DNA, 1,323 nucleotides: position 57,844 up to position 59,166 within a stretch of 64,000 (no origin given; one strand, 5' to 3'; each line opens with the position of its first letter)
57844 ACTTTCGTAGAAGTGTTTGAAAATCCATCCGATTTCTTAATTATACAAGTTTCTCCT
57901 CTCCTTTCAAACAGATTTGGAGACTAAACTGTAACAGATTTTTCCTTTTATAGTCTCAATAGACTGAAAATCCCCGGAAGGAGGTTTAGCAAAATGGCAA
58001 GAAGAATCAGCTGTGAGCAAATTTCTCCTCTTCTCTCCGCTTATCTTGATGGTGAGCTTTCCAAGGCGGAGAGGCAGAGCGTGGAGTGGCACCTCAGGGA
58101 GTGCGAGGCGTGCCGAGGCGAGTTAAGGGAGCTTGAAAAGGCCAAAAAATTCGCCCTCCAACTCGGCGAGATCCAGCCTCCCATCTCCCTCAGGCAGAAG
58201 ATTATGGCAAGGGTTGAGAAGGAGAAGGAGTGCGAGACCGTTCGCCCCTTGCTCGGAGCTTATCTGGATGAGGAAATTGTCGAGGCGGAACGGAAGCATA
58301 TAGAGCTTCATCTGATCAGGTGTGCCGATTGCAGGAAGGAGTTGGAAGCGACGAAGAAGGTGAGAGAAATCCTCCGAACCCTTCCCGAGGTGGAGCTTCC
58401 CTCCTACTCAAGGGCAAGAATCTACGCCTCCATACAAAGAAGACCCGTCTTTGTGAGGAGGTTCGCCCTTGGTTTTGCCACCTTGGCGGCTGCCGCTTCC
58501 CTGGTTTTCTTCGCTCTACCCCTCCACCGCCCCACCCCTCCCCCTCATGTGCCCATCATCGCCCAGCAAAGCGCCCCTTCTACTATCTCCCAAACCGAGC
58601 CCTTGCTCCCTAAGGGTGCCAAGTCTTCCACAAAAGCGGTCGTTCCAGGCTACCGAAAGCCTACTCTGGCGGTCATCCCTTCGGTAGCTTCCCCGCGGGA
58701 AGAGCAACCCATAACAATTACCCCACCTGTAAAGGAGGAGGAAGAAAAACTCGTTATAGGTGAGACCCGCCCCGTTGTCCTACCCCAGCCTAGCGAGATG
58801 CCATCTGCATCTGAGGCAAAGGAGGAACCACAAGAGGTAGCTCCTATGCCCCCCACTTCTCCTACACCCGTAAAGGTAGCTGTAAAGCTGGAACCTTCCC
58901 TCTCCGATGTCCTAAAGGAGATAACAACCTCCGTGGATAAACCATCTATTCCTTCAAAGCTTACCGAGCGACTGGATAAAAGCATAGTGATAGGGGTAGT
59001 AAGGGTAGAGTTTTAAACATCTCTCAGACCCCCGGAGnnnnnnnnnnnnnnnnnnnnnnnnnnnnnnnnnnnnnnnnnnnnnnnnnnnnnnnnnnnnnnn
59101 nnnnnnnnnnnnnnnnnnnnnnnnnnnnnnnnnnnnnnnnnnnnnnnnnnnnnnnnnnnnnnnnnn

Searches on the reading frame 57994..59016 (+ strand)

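Call 50: search_protein_families(library=pfam, proteins=[window:57994-59016:+], max_evalue=0.00001)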
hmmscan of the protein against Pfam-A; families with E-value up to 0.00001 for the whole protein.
window:57994-59016:+ (340 aa): 1 family
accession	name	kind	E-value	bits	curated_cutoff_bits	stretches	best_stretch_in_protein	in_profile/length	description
PF13490.11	zf-HC2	-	1.7e-21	76.4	22.2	2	7-41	1-35/35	Putative zinc-finger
